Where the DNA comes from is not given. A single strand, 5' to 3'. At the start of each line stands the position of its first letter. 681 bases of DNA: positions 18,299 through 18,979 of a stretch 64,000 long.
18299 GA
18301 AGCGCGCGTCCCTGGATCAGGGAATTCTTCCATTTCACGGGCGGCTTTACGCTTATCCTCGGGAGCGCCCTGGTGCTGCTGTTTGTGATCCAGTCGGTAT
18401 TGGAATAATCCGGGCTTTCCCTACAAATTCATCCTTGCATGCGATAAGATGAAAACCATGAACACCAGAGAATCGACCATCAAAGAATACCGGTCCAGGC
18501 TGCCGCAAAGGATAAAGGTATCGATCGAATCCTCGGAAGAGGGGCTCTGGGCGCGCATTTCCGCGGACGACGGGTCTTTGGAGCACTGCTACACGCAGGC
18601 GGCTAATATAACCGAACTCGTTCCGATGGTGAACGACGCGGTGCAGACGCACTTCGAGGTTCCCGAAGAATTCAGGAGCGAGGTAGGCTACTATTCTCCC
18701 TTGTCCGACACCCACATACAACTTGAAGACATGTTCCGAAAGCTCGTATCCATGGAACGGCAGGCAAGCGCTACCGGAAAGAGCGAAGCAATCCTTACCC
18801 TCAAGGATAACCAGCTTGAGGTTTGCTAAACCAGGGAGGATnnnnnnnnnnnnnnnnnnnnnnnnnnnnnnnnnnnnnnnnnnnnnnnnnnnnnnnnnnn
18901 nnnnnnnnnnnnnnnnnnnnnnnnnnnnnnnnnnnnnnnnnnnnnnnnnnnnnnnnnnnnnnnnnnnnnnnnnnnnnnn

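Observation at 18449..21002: HicB-HicA pair immediately upstream of a LexA / Y-family polymerase SOS operon with a Cheo-type box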

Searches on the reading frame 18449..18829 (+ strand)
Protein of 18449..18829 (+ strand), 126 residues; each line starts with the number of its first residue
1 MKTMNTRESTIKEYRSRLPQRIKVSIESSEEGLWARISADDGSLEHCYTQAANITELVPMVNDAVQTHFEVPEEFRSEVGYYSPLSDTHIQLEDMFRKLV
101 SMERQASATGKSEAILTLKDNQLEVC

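Call 3: search_protein_families(library=pfam, proteins=[window:18449-18829:+], max_evalue=0.1)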
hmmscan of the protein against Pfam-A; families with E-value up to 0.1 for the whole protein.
window:18449-18829:+ (126 aa): 0 families

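Call 4: search_protein_families(library=ncbifam, proteins=[window:18449-18829:+], max_evalue=0.1)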
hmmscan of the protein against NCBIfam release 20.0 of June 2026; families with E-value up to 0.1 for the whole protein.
window:18449-18829:+ (126 aa): 1 family
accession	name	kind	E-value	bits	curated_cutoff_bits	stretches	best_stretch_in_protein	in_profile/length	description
TIGR02481.1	hemeryth_dom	domain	0.042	13.9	51.75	1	51-110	37-94/126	hemerythrin domain-containing protein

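Call 11: search_solved_structures(query=window:18449-18829:+, max_evalue=10, show_alignments=2)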
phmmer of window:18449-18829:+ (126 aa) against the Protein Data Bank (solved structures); distinct sequences matched with E-value up to 10: 4.
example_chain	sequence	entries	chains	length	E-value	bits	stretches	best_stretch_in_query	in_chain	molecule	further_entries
4qks_A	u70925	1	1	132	0.35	14.2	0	23-44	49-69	DE NOVO PROTEIN 6XTRP/PV2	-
8ohd_A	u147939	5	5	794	1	12.7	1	60-123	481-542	E3 UFM1-protein ligase 1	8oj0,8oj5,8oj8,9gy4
8qfc_B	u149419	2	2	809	1.1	12.6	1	60-123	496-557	E3 UFM1-protein ligase 1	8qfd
9f5x_q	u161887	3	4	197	1.5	12.2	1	64-103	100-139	Mitochondrial NADH:ubiquinone oxidoreductase 19 kDa subunit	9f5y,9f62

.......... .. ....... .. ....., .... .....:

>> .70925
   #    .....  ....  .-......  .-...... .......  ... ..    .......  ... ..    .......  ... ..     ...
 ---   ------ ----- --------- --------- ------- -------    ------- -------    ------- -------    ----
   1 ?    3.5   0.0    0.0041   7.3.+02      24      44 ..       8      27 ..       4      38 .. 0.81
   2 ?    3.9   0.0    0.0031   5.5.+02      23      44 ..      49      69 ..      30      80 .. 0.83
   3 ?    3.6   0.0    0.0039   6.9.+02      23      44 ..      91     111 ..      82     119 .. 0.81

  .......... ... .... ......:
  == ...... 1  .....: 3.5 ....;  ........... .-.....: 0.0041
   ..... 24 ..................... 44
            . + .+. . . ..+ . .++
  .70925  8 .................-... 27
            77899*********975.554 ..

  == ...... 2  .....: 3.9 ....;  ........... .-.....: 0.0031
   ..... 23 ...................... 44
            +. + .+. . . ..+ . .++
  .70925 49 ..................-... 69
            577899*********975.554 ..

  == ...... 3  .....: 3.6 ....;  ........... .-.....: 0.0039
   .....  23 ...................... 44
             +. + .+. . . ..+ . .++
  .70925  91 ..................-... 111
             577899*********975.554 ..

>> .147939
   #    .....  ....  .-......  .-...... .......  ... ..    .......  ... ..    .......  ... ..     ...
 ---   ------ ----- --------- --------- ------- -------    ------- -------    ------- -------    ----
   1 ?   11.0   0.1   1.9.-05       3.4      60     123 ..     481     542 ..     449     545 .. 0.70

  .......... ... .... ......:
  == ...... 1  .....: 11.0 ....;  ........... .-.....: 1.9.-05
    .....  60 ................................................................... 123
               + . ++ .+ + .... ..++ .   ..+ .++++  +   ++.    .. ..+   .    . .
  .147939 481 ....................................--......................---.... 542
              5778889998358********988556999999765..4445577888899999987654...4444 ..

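Call 12: find_homologous_proteins(query=window:18449-18829:+, max_evalue=0.001)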
Query window:18449-18829:+ (126 aa): 12 proteins with E <= 0.001 among 14 candidates.
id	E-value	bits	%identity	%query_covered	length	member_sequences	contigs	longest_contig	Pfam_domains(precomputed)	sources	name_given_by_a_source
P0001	8.7e-76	269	100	100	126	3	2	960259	-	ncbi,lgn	-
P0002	1.1e-46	175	69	91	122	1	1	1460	-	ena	-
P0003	1.4e-46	175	67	95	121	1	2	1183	-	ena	-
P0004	1.3e-40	156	57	90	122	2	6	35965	-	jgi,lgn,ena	-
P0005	1.3e-31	127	70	66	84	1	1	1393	-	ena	-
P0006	1.3e-28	117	55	85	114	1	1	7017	-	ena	-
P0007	2.1e-28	116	52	91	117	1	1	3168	-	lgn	-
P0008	2.6e-28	116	54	91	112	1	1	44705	PF15919.12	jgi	jgi:predicted RNase H-like HicB family nuclease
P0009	4.2e-28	115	54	83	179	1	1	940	-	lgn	-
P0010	9.0e-27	111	50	88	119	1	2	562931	-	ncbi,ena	-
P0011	3.3e-26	109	48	92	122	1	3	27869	-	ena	-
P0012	1.6e-20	91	52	67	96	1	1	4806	-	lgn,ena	-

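Call 17: search_solved_structures(query=A1, max_evalue=1, show_alignments=2)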
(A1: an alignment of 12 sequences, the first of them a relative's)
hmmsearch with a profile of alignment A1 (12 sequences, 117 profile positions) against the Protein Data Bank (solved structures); distinct sequences matched with E-value up to 1: 4.
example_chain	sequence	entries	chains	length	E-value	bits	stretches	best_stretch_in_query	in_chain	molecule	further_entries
2yzt_A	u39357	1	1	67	0.00028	23.9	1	16-62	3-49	Putative uncharacterized protein TTHA1756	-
8vur_H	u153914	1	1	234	0.42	13.7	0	8-37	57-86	003-102 Heavy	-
6oei_A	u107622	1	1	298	0.71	12.9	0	18-63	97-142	Spindle pole body component SPC42,Sigma-54-dependent transcriptional regulator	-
6gp2_A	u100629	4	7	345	0.77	12.8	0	50-91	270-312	Ribonucleoside-diphosphate reductase beta chain | Ribonucleoside-diphosphate reductase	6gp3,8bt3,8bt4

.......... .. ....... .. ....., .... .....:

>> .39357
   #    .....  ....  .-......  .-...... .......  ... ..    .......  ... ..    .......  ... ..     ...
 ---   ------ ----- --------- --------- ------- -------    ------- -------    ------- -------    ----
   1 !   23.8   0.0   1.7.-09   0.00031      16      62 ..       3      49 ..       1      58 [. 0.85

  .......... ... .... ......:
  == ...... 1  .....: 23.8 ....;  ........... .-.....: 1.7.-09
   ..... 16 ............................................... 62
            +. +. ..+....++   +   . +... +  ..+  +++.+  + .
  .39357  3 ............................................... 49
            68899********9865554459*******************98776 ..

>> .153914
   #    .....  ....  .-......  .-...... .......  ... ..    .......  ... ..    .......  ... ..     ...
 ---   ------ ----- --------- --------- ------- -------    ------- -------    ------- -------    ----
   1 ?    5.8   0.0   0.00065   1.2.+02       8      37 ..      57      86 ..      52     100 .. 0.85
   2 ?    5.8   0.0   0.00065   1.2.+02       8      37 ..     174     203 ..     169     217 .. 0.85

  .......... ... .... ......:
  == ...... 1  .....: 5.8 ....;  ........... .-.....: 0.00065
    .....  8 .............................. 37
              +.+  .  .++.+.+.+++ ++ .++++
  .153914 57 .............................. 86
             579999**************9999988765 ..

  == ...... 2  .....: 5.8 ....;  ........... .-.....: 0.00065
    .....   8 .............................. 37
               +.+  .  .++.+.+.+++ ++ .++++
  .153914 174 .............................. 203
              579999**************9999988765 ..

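Call 18: search_protein_families(library=pfam, alignment_id=A1, max_evalue=0.1)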
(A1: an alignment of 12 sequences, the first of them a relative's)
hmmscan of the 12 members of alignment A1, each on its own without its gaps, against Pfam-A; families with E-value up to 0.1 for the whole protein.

A. member 1, P0001 (126 aa): 0 families

B. families by the number of members that match (of 12 scanned): 7 families
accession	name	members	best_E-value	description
PF15919.11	HicB_lk_antitox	6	2.1e-05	HicB_like antitoxin of bacterial toxin-antitoxin system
PF21748.3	UPF0150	2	0.065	UPF0150-like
PF10732.14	DUF2524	1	0.028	Protein of unknown function (DUF2524)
PF08542.16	Rep_fac_C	1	0.029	Replication factor C C-terminal domain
PF06148.17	COG2_N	1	0.051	COG2 N-terminal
PF02025.20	IL5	1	0.081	Interleukin 5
PF12719.13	Cnd3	1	0.089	Nuclear condensing complex subunits, C-term domain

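Call 20: find_encoding_contigs(protein=P0008, flank=5000, max_places=3)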
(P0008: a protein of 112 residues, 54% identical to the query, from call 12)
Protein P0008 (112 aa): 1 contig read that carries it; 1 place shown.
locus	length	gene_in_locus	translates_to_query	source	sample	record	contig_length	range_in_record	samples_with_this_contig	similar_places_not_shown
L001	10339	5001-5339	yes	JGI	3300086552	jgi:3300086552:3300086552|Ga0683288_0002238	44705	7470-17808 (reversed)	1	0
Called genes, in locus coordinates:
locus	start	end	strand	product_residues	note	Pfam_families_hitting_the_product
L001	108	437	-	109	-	-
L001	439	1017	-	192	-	-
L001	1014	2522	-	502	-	PF11104:PilM_2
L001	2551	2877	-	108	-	PF01588:tRNA_bind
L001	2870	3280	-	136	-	PF03652:RuvX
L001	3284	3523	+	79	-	PF18893:DUF5652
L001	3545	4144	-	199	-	-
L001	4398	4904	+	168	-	-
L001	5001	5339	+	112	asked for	PF15919:HicB_lk_antitox (faint)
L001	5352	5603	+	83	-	PF07927:HicA_toxin (weak)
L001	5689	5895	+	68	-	-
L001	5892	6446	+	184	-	PF03703:bPH_2 (weak)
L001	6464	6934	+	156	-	-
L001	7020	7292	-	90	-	PF01649:Ribosomal_S20p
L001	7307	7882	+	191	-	PF01330:RuvA_N, PF00633:HHH (faint), PF14520:HHH_5, PF07499:RuvA_C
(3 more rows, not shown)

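Call 21: find_encoding_contigs(protein=P0010, flank=5000, max_places=3)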
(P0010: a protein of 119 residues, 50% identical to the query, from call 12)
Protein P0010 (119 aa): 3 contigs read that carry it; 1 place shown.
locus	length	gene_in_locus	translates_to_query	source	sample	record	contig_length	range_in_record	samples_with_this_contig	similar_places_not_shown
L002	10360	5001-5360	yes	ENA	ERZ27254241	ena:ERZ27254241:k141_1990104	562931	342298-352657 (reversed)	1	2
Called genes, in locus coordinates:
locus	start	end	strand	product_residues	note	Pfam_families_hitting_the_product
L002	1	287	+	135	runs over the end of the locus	PF00072:Response_reg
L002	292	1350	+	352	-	PF00437:T2SSE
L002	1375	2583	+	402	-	PF28597:T2SSF_N, PF00482:T2SSF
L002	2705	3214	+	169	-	PF07963:N_methyl (weak)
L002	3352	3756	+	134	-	-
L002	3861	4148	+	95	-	PF21748:UPF0150 (weak), PF15919:HicB_lk_antitox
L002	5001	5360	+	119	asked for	-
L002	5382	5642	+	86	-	-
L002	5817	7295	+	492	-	PF02934:GatB_N, PF02637:GatB_Yqey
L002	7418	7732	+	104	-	PF00076:RRM_1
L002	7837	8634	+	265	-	-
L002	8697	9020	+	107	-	-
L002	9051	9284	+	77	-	PF07927:HicA_toxin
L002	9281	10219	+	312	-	PF17773:UPF0176_N, PF00581:Rhodanese, PF12368:Rhodanese_C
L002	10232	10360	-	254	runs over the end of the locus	PF18306:LDcluster4, PF03641:Lysine_decarbox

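Call 22: find_encoding_contigs(protein=P0004, flank=5000, max_places=3)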
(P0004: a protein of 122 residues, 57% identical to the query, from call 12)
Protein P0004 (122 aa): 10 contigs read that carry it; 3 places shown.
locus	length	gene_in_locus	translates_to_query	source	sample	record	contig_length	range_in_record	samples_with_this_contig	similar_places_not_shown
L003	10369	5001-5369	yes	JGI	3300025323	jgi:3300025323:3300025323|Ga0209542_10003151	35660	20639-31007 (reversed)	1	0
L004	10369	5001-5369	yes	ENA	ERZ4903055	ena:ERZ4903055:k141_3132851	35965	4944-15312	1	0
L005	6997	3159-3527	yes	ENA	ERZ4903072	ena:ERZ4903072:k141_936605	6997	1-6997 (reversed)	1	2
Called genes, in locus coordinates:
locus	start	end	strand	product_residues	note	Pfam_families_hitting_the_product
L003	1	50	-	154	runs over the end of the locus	-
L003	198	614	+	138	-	-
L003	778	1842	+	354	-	-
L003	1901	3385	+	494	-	PF03193:RsgA_GTPase (faint), PF13476:AAA_23 (faint), PF00005:ABC_tran, PF02463:SMC_N (faint), PF13175:AAA_15 (faint), PF13555:AAA_29 (faint), PF13304:AAA_21 (weak), PF00005:ABC_tran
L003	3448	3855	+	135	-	PF00702:Hydrolase, PF13419:HAD_2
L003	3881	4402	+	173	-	-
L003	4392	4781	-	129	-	-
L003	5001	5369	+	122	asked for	-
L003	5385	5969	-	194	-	-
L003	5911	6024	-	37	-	-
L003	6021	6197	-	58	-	-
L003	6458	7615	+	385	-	PF13439:Glyco_transf_4, PF00534:Glycos_transf_1, PF13692:Glyco_trans_1_4, PF20706:GT4-conflict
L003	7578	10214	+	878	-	PF00690:Cation_ATPase_N, PF08282:Hydrolase_3 (faint), PF00122:E1-E2_ATPase, PF00702:Hydrolase, PF13246:Cation_ATPase, PF00689:Cation_ATPase_C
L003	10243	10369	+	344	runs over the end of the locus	PF01594:AI-2E_transport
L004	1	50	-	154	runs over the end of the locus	-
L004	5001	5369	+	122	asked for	-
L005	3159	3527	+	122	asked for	-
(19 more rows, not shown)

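Call 23: find_encoding_contigs(protein=P0011, flank=5000, max_places=3)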
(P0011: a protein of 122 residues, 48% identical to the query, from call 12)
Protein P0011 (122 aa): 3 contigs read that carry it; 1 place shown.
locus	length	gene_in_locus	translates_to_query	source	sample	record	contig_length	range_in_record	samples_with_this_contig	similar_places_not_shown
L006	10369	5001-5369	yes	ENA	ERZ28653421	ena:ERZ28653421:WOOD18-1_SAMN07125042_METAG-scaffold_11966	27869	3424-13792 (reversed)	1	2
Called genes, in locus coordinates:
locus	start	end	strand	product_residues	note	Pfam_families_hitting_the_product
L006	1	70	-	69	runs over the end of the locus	PF05635:23S_rRNA_IVP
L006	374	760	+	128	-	-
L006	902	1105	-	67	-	-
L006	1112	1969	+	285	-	PF07021:MetW (faint)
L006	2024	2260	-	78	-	PF00462:Glutaredoxin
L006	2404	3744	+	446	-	PF09335:VTT_dom, PF01569:PAP2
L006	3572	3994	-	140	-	-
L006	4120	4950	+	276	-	PF01209:Ubie_methyltran, PF05148:Methyltransf_8 (weak), PF13489:Methyltransf_23, PF13649:Methyltransf_25, PF13847:Methyltransf_31, PF08241:Methyltransf_11, PF08242:Methyltransf_12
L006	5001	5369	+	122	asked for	-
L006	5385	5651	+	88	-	PF07927:HicA_toxin (faint)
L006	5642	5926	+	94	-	PF00462:Glutaredoxin, PF13417:GST_N_3, PF13409:GST_N_2 (weak)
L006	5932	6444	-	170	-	PF01591:6PF2K (faint), PF08433:KTI12, PF13207:AAA_17 (faint), PF13671:AAA_33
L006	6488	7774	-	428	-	PF07690:MFS_1, PF13347:MFS_2 (weak), PF07690:MFS_1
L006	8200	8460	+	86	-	PF01197:Ribosomal_L31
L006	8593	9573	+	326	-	PF03462:PCRF, PF00472:RF-1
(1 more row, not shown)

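Call 44: predict_structure(alignment_id=A1)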
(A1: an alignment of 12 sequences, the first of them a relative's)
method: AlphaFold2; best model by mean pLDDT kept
length: 126 residues; sequences in the alignment: 12
mean_pLDDT: 73.2   pTM: 0.64
mean pLDDT of the five models: 73.2, 69.6, 67.9, 62.4, 59.5
residues with pLDDT >= 90: 0; 70-90: 87; 50-70: 21; < 50: 18
segments of 3 or more residues with pLDDT < 50: 83-92, 120-126
pLDDT, mean of each block of 10 residues (from residue 1): 70 85 84 86 78 82 87 81 44 61 73 67 42
secondary structure, 60 per line:
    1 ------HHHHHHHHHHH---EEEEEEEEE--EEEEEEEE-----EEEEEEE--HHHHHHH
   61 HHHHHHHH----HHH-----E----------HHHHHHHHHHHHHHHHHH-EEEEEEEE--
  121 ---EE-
elements in order: H7-17 E21-29 E32-39 E45-51 H54-68 H92-109 E111-118

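Call 50: fold_search(model_id=the predicted structure, library=pdb)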
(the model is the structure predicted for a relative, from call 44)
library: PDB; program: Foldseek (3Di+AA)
matches with E <= 10: 1052; with E <= 0.001: 0
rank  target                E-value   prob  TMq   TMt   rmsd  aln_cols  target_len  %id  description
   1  8guo_A                2.4e-02  0.38  0.27  0.23  12.9       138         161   12  Crystal structure of the nuclease domain of EsaD in complex with EsaG from Staphylococcus aureus (released 2022-11-09)
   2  8gup_A                6.9e-02  0.25  0.25  0.21  10.0       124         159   13  Crystal structure of EsaG from Staphylococcus aureus (released 2022-11-09)
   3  5tde_A                9.5e-02  0.54  0.32  0.13   6.5       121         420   12  TEV Cleaved Human ATP Citrate Lyase Bound to Citrate (released 2017-08-09)
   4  6qfb_C                9.5e-02  0.54  0.32  0.06   6.8       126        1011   10  Structure of the human ATP citrate lyase holoenzyme in complex with citrate, coenzyme A and Mg.ADP (released 2019-04-10)
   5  6hxh_A                9.5e-02  0.51  0.32  0.06   6.7       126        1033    9  Structure of the human ATP citrate lyase holoenzyme in complex with citrate, coenzyme A and Mg.ADP (released 2019-04-10)
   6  6qfb_D                1.0e-01  0.63  0.36  0.07   6.1       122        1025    9  Structure of the human ATP citrate lyase holoenzyme in complex with citrate, coenzyme A and Mg.ADP (released 2019-04-10)
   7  9r90_A                1.2e-01  0.63  0.36  0.07   6.1       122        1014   10  Cryo-EM structure of human ATP citrate lyase in complex with inhibitor EVT0185-CoA (released 2026-03-04)
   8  6o0h_A                1.4e-01  0.41  0.32  0.06   6.9       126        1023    8  Cryo-EM structure of human ATP-citrate lyase in complex with inhibitor NDI-091143 (released 2019-04-17)
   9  5tdm_A                1.6e-01  0.57  0.35  0.14   5.8       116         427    9  TEV Cleaved Human ATP Citrate Lyase Bound to 4R-Hydroxycitrate and ADP (released 2017-08-09)
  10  6poe_A                1.6e-01  0.30  0.30  0.06   7.4       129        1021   11  Structure of ACLY in complex with CoA (released 2019-12-25)
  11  5tdf_A                1.8e-01  0.57  0.35  0.14   5.8       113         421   10  TEV Cleaved Human ATP Citrate Lyase Bound to 4S hydroxycitrate (released 2017-08-09)
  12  6uuw_A                1.8e-01  0.23  0.27  0.06   7.2       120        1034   10  Structure of human ATP citrate lyase E599Q mutant in complex with Mg2+, citrate, ATP and CoA (released 2019-12-25)
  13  6qfb_A                1.9e-01  0.35  0.32  0.06   6.8       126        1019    9  Structure of the human ATP citrate lyase holoenzyme in complex with citrate, coenzyme A and Mg.ADP (released 2019-04-10)
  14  6qfb_B                2.0e-01  0.38  0.33  0.06   6.8       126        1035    9  Structure of the human ATP citrate lyase holoenzyme in complex with citrate, coenzyme A and Mg.ADP (released 2019-04-10)
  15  5te1_A                2.4e-01  0.38  0.32  0.08   6.6       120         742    9  C20S, C293G Mutant N-terminal Human ATP Citrate Lyase Bound to 4R-Hydroxycitrate (released 2017-08-09)
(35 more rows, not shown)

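Call 61: search_protein_representatives(alignment_id=A1)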
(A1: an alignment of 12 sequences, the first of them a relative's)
Query: 12 sequences, 117 profile positions. Proteins with E-value up to 0.001 (for the whole library): 275; up to 1e-10: 49; up to 1e-30: 3. The best 150 are listed.
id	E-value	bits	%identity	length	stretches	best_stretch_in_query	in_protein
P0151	1.6e-41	157.0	-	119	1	2-113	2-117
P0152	1.4e-38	147.5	-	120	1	1-113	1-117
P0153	1.6e-31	124.8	-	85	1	1-78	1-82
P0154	7.6e-24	100.0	-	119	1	2-99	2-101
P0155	2.2e-23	98.5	-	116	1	4-97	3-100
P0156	8.0e-23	96.7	-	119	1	2-77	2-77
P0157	1.9e-22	95.4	-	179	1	2-77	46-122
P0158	3.1e-20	88.3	-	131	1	4-77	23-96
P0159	3.6e-20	88.1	-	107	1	8-76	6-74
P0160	4.5e-20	87.8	-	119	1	4-113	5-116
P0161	5.3e-19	84.4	-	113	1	4-93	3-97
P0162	5.3e-18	81.1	-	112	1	4-76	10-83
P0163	5.7e-18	81.0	-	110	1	6-76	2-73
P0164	7.8e-18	80.6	-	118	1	4-92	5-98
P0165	8.6e-18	80.4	-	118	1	3-108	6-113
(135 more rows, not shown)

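Call 64: search_protein_families(library=pfam, alignment_id=A4, max_evalue=0.01)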
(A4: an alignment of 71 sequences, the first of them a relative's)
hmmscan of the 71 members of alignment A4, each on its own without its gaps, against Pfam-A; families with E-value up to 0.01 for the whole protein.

A. member 1, P0001 (126 aa): 0 families

B. families by the number of members that match (of 71 scanned): 3 families
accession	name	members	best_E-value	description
PF15919.11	HicB_lk_antitox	28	4.4e-06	HicB_like antitoxin of bacterial toxin-antitoxin system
PF21748.3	UPF0150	3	0.002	UPF0150-like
PF08972.17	DUF1902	2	0.0013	Domain of unknown function (DUF1902)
